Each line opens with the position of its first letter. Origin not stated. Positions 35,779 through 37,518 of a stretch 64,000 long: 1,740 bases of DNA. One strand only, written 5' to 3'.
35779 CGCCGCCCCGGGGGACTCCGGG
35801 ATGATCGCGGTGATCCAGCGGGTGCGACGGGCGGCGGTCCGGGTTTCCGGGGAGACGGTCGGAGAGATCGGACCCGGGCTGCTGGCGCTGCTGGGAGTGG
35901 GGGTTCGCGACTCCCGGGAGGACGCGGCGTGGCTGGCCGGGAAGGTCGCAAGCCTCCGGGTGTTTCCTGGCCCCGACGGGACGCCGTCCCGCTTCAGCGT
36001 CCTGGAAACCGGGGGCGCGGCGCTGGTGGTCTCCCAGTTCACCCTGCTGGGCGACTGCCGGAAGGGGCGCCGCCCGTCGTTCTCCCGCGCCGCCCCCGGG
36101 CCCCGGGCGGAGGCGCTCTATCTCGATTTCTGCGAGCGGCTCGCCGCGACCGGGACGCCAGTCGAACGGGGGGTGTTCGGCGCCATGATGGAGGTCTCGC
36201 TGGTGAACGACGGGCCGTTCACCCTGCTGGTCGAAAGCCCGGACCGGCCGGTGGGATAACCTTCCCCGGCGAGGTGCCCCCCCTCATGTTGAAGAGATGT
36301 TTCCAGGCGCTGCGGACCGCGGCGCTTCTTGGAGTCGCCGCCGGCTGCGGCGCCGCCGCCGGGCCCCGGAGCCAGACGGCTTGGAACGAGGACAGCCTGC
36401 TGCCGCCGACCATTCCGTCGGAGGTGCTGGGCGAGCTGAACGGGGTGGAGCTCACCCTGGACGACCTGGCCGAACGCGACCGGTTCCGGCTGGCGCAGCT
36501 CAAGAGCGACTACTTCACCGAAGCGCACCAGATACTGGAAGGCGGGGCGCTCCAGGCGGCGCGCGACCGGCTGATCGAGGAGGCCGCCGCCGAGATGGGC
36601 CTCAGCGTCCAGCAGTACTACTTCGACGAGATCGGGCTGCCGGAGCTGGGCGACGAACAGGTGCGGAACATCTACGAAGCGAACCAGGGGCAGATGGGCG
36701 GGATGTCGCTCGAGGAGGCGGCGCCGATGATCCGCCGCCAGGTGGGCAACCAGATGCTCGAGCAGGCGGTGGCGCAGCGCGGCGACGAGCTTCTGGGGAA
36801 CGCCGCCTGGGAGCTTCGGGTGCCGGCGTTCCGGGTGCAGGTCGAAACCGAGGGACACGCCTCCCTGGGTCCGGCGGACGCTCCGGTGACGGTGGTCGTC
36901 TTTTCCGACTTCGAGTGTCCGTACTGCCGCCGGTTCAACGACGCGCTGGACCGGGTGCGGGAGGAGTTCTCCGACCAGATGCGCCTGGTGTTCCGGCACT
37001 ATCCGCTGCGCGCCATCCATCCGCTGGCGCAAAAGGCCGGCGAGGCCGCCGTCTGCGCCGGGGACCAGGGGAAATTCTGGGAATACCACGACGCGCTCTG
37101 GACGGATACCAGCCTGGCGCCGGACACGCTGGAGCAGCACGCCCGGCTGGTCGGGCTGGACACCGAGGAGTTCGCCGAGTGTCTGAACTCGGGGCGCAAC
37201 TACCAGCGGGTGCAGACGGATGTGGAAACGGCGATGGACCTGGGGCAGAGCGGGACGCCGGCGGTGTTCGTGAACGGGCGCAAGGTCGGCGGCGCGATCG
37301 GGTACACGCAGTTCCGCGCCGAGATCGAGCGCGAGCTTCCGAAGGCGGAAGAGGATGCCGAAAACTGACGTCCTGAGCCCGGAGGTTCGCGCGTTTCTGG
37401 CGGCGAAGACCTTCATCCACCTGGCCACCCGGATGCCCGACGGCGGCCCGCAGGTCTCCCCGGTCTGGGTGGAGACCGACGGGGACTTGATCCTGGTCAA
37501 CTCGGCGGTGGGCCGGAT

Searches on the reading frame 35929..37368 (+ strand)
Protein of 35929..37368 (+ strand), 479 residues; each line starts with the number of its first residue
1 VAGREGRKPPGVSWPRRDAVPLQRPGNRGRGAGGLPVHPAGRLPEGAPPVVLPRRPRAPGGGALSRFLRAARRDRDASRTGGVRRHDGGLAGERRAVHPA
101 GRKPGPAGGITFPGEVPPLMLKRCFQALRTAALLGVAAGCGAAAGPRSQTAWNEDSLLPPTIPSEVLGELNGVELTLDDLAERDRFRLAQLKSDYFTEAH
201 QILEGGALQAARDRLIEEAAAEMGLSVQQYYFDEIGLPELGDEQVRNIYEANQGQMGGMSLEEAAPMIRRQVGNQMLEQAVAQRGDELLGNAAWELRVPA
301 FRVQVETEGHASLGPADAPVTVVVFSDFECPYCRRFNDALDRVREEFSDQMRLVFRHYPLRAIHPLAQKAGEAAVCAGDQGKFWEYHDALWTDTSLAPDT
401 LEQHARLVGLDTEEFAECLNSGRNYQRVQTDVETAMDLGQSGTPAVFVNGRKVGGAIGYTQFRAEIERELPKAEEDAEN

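Call 50: search_protein_families(library=pfam, proteins=[window:35929-37368:+], max_evalue=0.001)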
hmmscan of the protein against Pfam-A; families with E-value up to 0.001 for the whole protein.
window:35929-37368:+ (479 aa): 3 families
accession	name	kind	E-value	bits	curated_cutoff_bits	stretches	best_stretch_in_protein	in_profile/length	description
PF13462.12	Thioredoxin_4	-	2.4e-26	93.3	23.2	1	308-467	3-164/165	Thioredoxin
PF01323.26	DSBA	-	1.6e-20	74.1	25.6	1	321-466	1-190/191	DSBA-like thioredoxin domain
PF13098.12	Thioredoxin_2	-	4.1e-06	27.5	27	1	321-464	8-102/104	Thioredoxin-like domain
